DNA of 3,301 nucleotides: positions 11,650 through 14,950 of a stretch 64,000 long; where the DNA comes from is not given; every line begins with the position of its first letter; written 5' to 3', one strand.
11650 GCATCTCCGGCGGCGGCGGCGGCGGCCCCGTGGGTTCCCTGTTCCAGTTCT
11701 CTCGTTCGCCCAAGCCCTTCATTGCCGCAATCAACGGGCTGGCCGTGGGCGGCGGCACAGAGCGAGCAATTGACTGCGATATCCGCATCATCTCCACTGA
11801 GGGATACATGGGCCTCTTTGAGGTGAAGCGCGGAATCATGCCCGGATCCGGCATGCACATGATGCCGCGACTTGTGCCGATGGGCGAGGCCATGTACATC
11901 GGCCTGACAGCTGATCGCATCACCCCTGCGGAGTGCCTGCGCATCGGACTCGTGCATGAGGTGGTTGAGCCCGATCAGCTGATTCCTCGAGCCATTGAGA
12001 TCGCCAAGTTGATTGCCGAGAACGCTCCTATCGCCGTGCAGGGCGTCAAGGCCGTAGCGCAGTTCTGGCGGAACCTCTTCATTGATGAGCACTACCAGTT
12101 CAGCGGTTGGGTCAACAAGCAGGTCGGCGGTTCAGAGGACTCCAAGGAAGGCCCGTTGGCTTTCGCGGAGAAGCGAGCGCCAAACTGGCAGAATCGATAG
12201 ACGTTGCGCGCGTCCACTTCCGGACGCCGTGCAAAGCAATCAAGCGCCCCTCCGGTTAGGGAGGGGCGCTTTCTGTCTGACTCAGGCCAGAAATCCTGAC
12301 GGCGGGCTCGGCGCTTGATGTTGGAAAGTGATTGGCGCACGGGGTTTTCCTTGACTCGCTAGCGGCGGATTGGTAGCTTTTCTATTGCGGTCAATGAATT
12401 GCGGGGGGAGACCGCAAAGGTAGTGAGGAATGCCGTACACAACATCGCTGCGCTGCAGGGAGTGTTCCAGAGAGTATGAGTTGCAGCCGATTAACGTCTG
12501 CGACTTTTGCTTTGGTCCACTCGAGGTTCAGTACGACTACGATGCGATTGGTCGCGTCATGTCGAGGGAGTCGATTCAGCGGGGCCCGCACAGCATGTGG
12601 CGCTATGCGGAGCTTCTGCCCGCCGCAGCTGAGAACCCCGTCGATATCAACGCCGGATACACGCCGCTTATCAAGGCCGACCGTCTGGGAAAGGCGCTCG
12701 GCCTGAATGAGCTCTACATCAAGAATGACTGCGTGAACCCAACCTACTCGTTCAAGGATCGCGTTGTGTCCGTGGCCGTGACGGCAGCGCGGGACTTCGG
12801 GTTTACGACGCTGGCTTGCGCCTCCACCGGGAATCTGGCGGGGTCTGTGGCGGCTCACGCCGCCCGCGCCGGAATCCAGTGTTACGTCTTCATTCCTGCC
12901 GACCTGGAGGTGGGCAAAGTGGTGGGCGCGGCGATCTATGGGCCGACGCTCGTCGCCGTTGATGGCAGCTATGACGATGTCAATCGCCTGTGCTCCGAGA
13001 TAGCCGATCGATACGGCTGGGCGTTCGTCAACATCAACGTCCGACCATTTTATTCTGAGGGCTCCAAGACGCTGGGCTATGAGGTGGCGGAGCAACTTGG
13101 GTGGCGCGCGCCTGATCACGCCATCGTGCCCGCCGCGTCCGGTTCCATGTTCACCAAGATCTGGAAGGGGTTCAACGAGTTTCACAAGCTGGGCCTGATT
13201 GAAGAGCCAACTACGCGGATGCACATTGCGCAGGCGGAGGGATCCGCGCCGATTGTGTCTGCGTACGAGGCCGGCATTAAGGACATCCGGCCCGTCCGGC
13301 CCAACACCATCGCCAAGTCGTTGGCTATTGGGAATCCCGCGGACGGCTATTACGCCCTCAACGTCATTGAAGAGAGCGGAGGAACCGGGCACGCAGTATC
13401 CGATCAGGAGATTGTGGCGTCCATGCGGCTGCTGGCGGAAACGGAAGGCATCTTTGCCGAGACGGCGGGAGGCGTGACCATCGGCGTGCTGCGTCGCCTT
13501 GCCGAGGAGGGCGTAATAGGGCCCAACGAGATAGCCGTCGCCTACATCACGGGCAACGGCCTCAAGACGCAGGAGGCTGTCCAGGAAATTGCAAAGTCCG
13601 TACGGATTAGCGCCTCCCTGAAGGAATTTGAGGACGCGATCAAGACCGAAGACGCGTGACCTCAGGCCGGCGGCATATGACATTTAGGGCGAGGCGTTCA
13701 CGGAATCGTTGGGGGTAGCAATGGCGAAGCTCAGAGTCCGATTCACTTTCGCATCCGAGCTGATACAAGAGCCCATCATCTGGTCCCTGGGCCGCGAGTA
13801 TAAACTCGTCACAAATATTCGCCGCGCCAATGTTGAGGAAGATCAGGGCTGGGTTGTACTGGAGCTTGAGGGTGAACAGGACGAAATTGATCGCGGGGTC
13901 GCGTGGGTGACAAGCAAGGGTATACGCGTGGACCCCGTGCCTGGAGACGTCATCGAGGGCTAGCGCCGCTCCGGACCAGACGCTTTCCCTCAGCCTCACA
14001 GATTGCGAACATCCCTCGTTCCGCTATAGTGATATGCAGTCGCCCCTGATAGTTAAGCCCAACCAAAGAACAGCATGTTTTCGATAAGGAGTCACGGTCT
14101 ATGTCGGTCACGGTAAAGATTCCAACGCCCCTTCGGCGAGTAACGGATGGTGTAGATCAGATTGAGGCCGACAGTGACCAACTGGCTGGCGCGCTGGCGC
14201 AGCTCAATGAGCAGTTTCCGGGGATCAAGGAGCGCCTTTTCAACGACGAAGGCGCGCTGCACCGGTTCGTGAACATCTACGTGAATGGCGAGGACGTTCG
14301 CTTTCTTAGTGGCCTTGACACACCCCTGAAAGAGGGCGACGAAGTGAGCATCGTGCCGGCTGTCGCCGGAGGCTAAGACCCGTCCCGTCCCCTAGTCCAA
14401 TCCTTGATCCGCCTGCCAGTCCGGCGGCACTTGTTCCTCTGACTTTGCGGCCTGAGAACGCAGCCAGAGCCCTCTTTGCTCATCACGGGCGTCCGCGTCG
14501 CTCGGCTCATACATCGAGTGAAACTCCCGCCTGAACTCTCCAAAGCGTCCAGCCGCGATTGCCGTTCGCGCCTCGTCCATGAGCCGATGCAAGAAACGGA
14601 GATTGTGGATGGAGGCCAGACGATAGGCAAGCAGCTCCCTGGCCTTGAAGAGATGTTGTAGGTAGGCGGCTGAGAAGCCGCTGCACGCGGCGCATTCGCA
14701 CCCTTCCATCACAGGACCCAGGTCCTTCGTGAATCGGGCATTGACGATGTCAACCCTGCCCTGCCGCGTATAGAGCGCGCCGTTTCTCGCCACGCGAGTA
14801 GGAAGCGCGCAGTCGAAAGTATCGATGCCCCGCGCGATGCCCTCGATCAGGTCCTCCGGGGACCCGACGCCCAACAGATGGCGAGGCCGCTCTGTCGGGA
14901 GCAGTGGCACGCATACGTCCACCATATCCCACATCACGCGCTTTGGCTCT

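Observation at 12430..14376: ThrC-family PLP enzyme + stand-alone NIL-domain protein + MoaD/ThiS-like GG sulfur carrier: candidate protein-thiocarboxylate-dependent homocysteine (methionine) synthase module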

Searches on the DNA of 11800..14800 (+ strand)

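Call 11: search_rna_families(source=window, start=11800, end=14800, threshold=evalue, max_evalue=1, show_alignments=3)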
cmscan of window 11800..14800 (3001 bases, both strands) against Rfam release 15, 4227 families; matches with E-value up to 1: 0.
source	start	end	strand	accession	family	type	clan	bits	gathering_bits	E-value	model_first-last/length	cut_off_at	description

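Call 25: search_rna_families(source=L004, start=4500, end=9000, threshold=gathering)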
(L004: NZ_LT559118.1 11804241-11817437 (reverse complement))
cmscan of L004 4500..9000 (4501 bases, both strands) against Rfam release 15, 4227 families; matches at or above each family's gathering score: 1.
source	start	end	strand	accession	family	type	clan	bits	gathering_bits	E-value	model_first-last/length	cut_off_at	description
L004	5819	5960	+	RF00162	SAM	Cis-reg; riboswitch;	CL00012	68.7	44.4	4.3e-15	1-108/108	no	SAM riboswitch aptamer (S box leader)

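Call 41: search_rna_families(sources=[L009, L011, L032, L039, L040, L065, L078, L033, L018, L029, L036, L075], threshold=gathering)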
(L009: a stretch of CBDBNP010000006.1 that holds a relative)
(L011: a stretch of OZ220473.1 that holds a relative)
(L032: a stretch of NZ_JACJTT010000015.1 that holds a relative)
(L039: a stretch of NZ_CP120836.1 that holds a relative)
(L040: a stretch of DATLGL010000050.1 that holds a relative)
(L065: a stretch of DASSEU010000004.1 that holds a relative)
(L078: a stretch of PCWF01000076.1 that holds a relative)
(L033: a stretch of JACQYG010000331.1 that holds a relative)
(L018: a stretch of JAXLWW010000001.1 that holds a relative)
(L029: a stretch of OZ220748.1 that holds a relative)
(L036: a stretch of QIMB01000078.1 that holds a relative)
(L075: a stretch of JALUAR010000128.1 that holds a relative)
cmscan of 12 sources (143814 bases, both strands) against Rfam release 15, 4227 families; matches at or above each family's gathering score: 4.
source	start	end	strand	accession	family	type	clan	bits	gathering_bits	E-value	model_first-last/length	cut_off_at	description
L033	7116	7542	+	RF00230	T-box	Cis-reg; leader;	-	104.3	93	1.3e-21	1-219/219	no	T-box leader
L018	5819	5929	+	RF00162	SAM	Cis-reg; riboswitch;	CL00012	72.8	44.4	9.1e-15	1-108/108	no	SAM riboswitch aptamer (S box leader)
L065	5907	5993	+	RF00162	SAM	Cis-reg; riboswitch;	CL00012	66.3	44.4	7.1e-13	1-108/108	no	SAM riboswitch aptamer (S box leader)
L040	5891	5989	+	RF00162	SAM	Cis-reg; riboswitch;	CL00012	56.4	44.4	5.4e-10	1-108/108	no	SAM riboswitch aptamer (S box leader)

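Call 43: build_rna_model(alignment_id=A2)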
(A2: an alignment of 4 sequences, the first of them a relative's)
Model R1 built from alignment A2 (4 sequences, 144 columns); structure: RNAalifold consensus.
model positions 96; base pairs 21; branch points 1; effective number of sequences 1.4; information 0.595 bits per position. Calibrated on 0.2 Mb of random sequence (short: E-values are rough).
structure used (alignment columns):
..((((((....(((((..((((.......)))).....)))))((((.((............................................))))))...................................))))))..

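Call 44: search_with_rna_model(model_id=R1, sources=[window, L002, L004, L005, L006, L007, L008, L009, L010, L011, L012, L013, L014, L015, L016, L017, L018, L019, L020, L021, L022, L023, L024, L025, L026, L027, L028, L029, L030, L031, L032, L033, L034, L035, L036, L037, L038, L039, L040, L041, L042, L043, L044, L045, L046, L047, L048, L049, L050, L051, L052, L053, L054, L055, L056, L057, L058, L059, L060, L061, L062, L063, L064, L065, L066, L067, L068, L069, L070, L071, L072, L073, L074, L075, L076, L077, L078, L079, L080, L081, L082, L083, L084], max_evalue=1)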
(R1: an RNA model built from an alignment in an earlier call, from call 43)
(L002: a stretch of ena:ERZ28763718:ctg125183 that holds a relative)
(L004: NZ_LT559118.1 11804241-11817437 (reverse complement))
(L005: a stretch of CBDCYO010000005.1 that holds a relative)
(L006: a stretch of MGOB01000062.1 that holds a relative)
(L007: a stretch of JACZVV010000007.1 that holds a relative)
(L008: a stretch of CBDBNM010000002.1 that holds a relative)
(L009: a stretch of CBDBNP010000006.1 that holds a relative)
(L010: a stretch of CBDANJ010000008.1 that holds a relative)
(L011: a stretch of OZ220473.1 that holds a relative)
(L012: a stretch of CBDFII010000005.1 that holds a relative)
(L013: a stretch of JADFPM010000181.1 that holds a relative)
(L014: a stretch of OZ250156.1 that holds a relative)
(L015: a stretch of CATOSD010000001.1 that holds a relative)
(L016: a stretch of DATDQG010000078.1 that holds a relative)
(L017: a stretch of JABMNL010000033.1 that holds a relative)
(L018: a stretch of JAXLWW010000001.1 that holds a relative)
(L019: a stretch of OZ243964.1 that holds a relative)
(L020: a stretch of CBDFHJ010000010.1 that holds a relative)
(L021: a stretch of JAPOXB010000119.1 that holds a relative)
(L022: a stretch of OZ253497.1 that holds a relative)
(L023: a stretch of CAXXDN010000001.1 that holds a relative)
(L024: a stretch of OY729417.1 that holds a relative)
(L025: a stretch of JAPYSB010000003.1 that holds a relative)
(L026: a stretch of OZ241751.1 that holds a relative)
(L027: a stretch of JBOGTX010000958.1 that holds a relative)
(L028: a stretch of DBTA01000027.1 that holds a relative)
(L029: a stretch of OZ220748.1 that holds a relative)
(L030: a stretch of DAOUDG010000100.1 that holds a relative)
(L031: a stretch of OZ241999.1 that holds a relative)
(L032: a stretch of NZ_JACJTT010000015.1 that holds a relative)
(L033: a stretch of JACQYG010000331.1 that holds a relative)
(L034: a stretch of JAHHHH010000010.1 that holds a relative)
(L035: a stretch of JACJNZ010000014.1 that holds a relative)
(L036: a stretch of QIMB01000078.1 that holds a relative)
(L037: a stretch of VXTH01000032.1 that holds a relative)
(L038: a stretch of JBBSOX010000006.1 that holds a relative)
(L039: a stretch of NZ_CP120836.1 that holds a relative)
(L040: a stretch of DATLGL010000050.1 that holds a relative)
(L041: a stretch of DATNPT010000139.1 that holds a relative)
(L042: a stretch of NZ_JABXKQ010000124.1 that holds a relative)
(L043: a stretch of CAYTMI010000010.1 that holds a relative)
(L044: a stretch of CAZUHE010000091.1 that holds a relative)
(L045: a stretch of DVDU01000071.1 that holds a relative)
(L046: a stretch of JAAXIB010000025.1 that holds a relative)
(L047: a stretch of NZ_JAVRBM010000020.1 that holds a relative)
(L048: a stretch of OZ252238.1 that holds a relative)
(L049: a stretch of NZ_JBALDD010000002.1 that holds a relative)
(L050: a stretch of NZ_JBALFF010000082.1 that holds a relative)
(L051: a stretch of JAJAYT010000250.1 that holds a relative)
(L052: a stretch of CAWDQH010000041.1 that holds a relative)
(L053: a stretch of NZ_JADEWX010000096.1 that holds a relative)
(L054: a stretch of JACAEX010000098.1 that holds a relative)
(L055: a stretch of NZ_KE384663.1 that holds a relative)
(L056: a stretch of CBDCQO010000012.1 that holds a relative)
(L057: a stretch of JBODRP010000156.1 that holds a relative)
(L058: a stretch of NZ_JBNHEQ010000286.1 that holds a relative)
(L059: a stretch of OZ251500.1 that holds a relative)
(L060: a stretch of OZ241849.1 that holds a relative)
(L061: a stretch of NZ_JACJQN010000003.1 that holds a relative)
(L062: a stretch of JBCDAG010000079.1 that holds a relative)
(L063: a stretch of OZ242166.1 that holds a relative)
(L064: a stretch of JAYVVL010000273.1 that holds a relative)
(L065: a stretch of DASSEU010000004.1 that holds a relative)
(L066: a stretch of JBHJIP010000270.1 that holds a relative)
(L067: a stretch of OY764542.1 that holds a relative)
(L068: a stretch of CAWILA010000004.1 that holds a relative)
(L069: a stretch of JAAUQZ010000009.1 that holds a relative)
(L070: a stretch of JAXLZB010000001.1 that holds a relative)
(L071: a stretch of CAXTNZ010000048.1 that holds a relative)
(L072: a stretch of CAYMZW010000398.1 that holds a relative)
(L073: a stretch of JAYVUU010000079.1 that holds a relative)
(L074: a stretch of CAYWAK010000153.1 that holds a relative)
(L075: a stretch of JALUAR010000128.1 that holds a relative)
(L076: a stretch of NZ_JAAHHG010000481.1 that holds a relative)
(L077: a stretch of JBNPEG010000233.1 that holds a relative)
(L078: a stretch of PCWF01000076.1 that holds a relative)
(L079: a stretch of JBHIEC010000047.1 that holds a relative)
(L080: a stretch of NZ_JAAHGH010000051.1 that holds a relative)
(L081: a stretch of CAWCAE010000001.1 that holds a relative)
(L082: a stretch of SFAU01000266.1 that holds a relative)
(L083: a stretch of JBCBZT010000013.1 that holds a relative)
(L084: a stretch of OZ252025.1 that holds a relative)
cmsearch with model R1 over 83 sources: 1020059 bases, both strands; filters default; matches with E-value up to 1: 14.
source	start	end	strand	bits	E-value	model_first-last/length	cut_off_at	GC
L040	5891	5989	+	93.5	7.6e-29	1-96/96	no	0.64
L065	5907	5993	+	82.5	6e-25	1-96/96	no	0.64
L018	5819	5929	+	78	2.2e-23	1-96/96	no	0.6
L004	5819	5960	+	77.8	2.7e-23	1-96/96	no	0.69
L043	5707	5816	+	70.2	1.2e-20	1-96/96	no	0.64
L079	2896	3052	+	63.7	2.3e-18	1-96/96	no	0.5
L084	5710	5819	+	62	9.8e-18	1-96/96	no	0.65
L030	5786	5897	+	59.8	5.8e-17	1-96/96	no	0.61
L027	2545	2653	+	57.6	3.4e-16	1-96/96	no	0.64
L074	1777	1975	+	53.5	9.4e-15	1-96/96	no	0.55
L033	4834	4929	+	22.5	0.00075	1-96/96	no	0.58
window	21471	21579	-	15.5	0.22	1-96/96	no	0.61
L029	8044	8076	+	14.6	0.46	1-96/96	no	0.64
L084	2309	2393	-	14.6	0.47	8-89/96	no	0.69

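Call 45: search_rna_families(sources=[L043, L084, L079, L030, L027, L074, L033], threshold=gathering)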
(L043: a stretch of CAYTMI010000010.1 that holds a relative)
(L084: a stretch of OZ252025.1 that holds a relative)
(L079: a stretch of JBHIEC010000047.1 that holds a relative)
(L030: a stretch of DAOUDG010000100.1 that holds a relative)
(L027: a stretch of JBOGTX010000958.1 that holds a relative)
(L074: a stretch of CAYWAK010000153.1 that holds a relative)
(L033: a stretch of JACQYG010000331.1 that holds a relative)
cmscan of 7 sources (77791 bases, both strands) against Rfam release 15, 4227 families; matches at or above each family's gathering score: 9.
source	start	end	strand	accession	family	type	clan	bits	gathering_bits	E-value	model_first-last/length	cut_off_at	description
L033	7116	7542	+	RF00230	T-box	Cis-reg; leader;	-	104.3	93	7.3e-22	1-219/219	no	T-box leader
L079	2896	3052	+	RF00162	SAM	Cis-reg; riboswitch;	CL00012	91.1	44.4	2.4e-20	1-108/108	no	SAM riboswitch aptamer (S box leader)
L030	5786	5897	+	RF00162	SAM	Cis-reg; riboswitch;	CL00012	82.2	44.4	9.1e-18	1-108/108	no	SAM riboswitch aptamer (S box leader)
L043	5707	5816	+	RF00162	SAM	Cis-reg; riboswitch;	CL00012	81.4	44.4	1.5e-17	1-108/108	no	SAM riboswitch aptamer (S box leader)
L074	1777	1975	+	RF00162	SAM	Cis-reg; riboswitch;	CL00012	76.5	44.4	4e-16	1-108/108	no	SAM riboswitch aptamer (S box leader)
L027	2545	2653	+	RF00162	SAM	Cis-reg; riboswitch;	CL00012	75.8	44.4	6.6e-16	1-108/108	no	SAM riboswitch aptamer (S box leader)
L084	5710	5819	+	RF00162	SAM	Cis-reg; riboswitch;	CL00012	73.6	44.4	2.9e-15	1-108/108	no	SAM riboswitch aptamer (S box leader)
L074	3643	3715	+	RF00005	tRNA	Gene; tRNA;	CL00001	71.4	29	1.6e-13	1-71/71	no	tRNA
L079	5418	5517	+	RF02510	PYLIS_3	Cis-reg;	-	42.6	38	2.4e-05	1-100/100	no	Pyrrolysine insertion sequence mttB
